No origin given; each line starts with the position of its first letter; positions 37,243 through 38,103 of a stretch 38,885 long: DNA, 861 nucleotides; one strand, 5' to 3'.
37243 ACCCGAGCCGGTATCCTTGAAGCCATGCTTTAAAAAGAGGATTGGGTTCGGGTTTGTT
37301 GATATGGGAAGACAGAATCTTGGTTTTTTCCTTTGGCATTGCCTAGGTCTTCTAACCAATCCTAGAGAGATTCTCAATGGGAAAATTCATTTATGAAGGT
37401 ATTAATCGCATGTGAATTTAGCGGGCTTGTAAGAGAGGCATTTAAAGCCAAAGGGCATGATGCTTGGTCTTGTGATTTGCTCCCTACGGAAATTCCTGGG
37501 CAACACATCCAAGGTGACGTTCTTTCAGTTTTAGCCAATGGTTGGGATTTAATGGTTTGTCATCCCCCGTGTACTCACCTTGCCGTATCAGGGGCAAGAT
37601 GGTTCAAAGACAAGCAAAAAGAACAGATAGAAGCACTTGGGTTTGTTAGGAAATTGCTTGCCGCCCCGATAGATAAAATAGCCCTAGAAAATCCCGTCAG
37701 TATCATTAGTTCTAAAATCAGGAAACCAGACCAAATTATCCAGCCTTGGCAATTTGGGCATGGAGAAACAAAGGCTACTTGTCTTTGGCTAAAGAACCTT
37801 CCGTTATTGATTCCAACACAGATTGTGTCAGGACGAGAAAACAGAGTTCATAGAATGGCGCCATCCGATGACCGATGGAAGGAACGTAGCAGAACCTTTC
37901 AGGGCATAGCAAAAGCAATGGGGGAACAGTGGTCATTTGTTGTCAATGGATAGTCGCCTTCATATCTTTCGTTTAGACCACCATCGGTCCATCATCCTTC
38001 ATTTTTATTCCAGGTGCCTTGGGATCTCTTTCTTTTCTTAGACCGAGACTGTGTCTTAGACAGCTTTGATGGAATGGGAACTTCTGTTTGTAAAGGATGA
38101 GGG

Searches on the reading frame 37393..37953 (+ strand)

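Call 32: search_protein_families(library=phrogs, proteins=[window:37393-37953:+], max_evalue=0.001)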
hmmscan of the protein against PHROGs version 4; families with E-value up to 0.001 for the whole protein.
window:37393-37953:+ (186 aa): 2 families
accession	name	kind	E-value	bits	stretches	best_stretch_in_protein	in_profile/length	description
phrog_757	-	other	1.6e-69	234.8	1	1-184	15-222/247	DNA methyltransferase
phrog_27471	-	unknown function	4.8e-50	168.7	1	90-181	2-93/93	-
